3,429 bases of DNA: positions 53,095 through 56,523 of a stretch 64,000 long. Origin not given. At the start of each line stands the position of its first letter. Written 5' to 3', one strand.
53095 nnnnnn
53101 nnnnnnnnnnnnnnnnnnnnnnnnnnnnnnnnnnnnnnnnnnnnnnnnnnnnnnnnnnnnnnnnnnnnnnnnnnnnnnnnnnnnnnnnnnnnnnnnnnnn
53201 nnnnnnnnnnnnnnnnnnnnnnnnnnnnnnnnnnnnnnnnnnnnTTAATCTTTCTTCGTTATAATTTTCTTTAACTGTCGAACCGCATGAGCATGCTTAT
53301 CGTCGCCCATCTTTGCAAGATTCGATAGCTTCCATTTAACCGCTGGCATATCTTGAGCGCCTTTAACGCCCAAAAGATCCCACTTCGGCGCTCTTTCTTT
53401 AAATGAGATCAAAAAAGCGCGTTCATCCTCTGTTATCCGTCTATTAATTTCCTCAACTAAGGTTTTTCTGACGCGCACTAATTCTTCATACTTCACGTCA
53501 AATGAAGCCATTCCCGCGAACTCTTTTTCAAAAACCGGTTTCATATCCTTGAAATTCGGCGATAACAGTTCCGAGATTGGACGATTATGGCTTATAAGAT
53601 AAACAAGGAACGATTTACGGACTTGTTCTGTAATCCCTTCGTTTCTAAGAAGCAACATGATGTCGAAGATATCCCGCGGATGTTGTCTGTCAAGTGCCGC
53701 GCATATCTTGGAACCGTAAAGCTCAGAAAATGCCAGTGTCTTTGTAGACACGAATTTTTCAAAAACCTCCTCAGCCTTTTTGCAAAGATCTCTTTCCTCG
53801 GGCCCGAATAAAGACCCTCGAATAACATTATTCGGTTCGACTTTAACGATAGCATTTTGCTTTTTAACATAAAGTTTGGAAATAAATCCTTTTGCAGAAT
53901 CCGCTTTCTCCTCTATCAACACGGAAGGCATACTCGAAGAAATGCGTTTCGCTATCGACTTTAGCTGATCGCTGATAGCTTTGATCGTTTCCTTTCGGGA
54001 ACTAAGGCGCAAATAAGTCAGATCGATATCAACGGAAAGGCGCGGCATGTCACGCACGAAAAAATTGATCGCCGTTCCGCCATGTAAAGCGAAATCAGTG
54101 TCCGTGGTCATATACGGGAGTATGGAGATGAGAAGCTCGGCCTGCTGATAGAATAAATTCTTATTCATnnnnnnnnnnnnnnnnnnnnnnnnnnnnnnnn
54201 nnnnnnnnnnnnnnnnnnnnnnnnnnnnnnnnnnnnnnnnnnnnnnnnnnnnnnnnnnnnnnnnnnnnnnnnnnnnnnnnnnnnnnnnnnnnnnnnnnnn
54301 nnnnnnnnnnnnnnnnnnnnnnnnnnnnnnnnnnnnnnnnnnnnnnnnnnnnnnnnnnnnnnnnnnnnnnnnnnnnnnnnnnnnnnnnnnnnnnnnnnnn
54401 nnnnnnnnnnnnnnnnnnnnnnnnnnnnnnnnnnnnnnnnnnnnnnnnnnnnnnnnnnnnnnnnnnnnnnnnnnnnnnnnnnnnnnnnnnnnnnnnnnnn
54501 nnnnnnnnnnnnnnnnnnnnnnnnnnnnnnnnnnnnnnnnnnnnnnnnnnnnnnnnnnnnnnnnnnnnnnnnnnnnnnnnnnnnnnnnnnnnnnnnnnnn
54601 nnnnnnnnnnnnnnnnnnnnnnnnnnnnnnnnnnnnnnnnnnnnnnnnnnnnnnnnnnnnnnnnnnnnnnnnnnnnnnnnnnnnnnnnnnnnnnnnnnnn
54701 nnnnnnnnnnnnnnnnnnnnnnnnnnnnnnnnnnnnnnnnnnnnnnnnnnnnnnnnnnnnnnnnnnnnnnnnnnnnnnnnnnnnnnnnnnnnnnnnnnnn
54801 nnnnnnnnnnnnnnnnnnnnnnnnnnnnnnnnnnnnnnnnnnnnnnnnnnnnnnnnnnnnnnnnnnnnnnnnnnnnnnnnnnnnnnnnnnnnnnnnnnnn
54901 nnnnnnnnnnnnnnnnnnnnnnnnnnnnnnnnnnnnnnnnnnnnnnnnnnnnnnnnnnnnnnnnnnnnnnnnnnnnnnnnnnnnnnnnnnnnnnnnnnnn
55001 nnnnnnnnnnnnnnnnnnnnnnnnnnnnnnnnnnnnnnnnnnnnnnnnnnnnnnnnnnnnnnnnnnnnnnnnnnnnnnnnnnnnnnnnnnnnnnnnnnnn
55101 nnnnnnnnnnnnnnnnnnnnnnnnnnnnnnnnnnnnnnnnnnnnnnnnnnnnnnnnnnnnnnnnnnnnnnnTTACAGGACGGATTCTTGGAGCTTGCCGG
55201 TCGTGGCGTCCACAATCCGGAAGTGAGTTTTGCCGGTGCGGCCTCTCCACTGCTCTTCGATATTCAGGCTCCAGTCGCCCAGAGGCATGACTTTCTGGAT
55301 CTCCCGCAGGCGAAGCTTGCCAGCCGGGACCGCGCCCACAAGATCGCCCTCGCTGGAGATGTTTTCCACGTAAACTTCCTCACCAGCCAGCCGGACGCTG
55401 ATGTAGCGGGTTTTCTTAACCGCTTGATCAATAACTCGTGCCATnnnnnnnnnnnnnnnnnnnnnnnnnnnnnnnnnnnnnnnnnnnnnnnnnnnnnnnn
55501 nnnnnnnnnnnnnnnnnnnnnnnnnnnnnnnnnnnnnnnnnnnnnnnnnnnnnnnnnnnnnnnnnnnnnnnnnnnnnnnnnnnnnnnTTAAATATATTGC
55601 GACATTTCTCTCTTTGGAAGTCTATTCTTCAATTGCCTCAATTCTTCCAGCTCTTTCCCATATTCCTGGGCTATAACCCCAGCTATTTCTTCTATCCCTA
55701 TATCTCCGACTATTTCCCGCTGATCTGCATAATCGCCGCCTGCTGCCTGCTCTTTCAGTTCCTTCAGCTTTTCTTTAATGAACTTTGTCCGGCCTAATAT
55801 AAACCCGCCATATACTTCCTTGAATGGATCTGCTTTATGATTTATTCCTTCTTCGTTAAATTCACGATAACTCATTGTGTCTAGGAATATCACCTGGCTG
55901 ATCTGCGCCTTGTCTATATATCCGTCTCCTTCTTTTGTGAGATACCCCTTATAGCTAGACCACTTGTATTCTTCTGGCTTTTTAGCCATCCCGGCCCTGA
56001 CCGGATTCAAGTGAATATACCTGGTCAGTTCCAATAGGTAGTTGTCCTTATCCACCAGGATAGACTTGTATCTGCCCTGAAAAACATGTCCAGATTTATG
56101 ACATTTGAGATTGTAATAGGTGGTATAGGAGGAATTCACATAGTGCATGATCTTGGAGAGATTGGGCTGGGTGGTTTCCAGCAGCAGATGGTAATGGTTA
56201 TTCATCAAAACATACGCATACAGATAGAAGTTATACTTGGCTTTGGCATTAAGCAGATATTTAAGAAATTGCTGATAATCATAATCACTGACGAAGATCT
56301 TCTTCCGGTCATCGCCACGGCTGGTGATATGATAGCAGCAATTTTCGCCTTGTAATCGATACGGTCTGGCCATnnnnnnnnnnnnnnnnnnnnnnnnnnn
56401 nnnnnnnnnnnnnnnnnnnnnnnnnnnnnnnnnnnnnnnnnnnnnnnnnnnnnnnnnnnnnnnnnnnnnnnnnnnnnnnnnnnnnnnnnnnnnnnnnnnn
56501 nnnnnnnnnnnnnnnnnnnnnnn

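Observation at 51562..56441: AbiEi/AbiEii abortive-infection cassette bracketed by directly repeated Y1-transposase/DnaA-HTH elements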

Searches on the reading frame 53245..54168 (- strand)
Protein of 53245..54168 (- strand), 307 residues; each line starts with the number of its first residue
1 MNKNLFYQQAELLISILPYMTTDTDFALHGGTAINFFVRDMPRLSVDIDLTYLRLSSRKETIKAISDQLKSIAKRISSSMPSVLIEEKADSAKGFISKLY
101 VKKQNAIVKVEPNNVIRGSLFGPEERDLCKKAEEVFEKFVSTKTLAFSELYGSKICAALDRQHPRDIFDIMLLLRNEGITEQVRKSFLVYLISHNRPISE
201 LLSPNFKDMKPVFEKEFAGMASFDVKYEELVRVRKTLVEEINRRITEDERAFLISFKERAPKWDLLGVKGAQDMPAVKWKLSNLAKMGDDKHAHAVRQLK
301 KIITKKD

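Call 4: search_protein_families(library=pfam, proteins=[window:53245-54168:-], max_evalue=0.01)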
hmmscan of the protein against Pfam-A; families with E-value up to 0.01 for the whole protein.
window:53245-54168:- (307 aa): 2 families
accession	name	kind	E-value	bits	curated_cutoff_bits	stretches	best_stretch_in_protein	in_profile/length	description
PF08843.17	AbiEii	-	2.6e-31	109.8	22.5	1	21-262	10-229/238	Nucleotidyl transferase AbiEii toxin, Type IV TA system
PF13713.11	BRX_N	-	0.0035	17.4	24.5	1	59-78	10-29/37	Transcription factor BRX N-terminal domain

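Call 13: search_protein_families(library=ncbifam, proteins=[window:53245-54168:-], max_evalue=0.01)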
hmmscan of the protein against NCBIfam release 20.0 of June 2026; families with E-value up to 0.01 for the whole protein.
window:53245-54168:- (307 aa): 0 families

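Call 32: search_protein_families(library=padloc, proteins=[window:53245-54168:-], max_evalue=0.001)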
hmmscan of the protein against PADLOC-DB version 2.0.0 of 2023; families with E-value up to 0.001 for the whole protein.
window:53245-54168:- (307 aa): 15 families
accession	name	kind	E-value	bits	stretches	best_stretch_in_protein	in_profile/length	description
PDLC02290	AbiEii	-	2.1e-113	376.6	1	4-303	3-289/290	AbiEii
PDLC02305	AbiEii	-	3.2e-33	113.3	1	15-283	30-305/306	AbiEii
PDLC02294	AbiEii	-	1.6e-15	55.7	1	21-200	40-213/260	AbiEii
PDLC02304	AbiEii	-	1.6e-10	39.4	1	10-193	28-208/260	AbiEii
PDLC02303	AbiEii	-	1.6e-10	38.8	1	23-197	38-205/249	AbiEii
PDLC02324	AbiEii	-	5.5e-09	34.1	1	12-178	9-159/231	AbiEii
PDLC02323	AbiEii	-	4.7e-08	30.9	1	8-179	24-188/248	AbiEii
PDLC02330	AbiEii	-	2.5e-07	28.7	1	27-186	28-170/219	AbiEii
PDLC02307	AbiEii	-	1.1e-06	26.7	1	9-217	8-185/219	AbiEii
PDLC02292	AbiEii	-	5.3e-06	24.4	0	23-105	45-115/283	AbiEii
PDLC02317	AbiEii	-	1.1e-05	22.6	1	123-184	152-213/396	AbiEii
PDLC02313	AbiEii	-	6.2e-05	20.6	0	146-176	161-191/254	AbiEii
PDLC02328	AbiEii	-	0.0003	18.8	0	22-175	11-143/203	AbiEii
PDLC02298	AbiEii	-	0.00038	18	0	25-182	27-168/220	AbiEii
PDLC02299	AbiEii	-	0.0004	17.8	1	21-68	41-88/344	AbiEii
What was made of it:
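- Checked: AbiEii, 53245-54168: PADLOC 376.6 bits (calls 4, 32).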

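Call 45: find_related_loci(query=window:53245-54168:-, collection=metagenome_contigs, flank=5000)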
Query window:53245-54168:- (307 aa) in metagenome_contigs; peptide patterns used: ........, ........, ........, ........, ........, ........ (x = any residue, [..] = any of these).
247 stretches matched a pattern; 50 encode a relative of the query (tblastn E <= 1e-3); 50 distinct loci.
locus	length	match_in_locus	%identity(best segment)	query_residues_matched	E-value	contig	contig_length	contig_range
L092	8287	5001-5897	89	1-299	0e+0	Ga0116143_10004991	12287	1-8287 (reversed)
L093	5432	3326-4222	90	1-299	0e+0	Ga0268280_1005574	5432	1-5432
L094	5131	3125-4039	87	1-305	0e+0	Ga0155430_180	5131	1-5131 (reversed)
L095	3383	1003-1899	92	1-299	0e+0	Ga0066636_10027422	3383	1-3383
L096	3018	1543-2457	87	1-305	0e+0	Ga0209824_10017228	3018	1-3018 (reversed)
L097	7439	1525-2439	88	1-305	1e-177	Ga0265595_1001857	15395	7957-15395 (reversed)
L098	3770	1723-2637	88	1-305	0e+0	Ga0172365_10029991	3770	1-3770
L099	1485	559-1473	84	1-305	0e+0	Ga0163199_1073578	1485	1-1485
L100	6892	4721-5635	87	1-305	6e-176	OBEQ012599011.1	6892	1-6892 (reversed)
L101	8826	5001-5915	82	1-305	4e-174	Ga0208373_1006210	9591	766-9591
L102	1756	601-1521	82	1-307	0e+0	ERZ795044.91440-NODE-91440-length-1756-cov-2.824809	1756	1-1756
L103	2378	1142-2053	83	1-304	0e+0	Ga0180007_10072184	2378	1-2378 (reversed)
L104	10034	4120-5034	79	1-305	5e-166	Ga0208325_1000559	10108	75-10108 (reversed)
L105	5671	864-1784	78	1-307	6e-168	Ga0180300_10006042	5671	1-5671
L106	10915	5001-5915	84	1-305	7e-172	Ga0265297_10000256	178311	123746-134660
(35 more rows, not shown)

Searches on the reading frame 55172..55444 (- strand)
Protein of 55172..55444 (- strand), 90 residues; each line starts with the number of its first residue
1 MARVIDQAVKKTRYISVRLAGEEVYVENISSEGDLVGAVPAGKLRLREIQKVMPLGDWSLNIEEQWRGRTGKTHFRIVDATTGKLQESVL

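Call 4: search_protein_families(library=pfam, proteins=[window:55172-55444:-], max_evalue=0.01)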
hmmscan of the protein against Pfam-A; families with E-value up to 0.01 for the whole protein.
window:55172-55444:- (90 aa): 0 families

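Call 13: search_protein_families(library=ncbifam, proteins=[window:55172-55444:-], max_evalue=0.01)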
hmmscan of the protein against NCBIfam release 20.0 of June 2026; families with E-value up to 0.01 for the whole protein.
window:55172-55444:- (90 aa): 0 families

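Call 32: search_protein_families(library=padloc, proteins=[window:55172-55444:-], max_evalue=0.001)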
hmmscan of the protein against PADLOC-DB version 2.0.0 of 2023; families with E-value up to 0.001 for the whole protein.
window:55172-55444:- (90 aa): 0 families
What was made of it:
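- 55097..55480 (-): GC-rich block (57-61% GC). It carries a 90-aa gene (55172-55444), a ribosome-binding site and a terminator-like hairpin, and it abuts the truncation of copy 2. No Pfam, NCBIfam or PADLOC hit (calls 4, 13, 32).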

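Call 40: search_protein_representatives(protein=window:55172-55444:-)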
Query: 90 residues. Proteins with E-value up to 0.001 (for the whole library): 40; up to 1e-10: 8; up to 1e-30: 1. The best 40 are listed.
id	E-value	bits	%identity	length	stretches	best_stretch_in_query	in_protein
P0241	2.3e-48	177.6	94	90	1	1-90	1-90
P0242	5.3e-28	112.7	89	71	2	1-46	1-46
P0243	1.1e-24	102.2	79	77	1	1-63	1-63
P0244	4.2e-22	93.9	59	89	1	8-89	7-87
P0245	2.1e-16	75.7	88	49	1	1-49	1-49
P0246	2.4e-15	72.3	42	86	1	11-90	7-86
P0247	1.1e-14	70.3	44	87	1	9-90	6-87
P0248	6.2e-13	64.6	43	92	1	8-89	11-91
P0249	2.2e-10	56.5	42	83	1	10-88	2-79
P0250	2.6e-10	56.3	39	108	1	9-88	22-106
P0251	1.9e-09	53.5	64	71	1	7-56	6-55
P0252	6.9e-09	51.7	38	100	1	11-84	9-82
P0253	1.2e-08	50.9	34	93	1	7-89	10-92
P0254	2.4e-08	50.0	44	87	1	11-85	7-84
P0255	3.6e-08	49.4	33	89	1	9-86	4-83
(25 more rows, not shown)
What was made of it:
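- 55097..55480 (-): 40 homologues of about 85-100 aa, the best 94% identical (call 40).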

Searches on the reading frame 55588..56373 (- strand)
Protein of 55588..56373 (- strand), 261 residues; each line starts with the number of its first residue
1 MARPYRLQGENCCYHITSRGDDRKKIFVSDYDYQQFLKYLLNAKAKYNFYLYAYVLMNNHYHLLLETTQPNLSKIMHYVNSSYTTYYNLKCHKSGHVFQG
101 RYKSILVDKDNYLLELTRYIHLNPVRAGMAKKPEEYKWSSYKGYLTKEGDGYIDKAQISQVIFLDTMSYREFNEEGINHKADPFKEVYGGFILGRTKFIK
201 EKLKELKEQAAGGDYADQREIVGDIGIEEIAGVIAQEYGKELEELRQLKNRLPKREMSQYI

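Call 4: search_protein_families(library=pfam, proteins=[window:55588-56373:-], max_evalue=0.01)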
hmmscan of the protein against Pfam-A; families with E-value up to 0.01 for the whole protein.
window:55588-56373:- (261 aa): 1 family
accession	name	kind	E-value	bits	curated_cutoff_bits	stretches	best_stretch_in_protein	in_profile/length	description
PF01797.21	Y1_Tnp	-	1.3e-13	51.5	23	1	11-121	4-119/121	Transposase IS200 like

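Call 13: search_protein_families(library=ncbifam, proteins=[window:55588-56373:-], max_evalue=0.01)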
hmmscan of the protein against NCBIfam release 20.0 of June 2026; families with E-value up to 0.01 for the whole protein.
window:55588-56373:- (261 aa): 2 families
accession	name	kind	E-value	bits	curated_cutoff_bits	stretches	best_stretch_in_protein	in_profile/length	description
NF047646.1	REP_Tyr_transpos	equivalog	7.4e-24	84.3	80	1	6-139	4-146/146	REP-associated tyrosine transposase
NF033573.1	transpos_IS200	equivalog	0.0037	17.5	55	1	11-88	10-87/126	IS200/IS605 family transposase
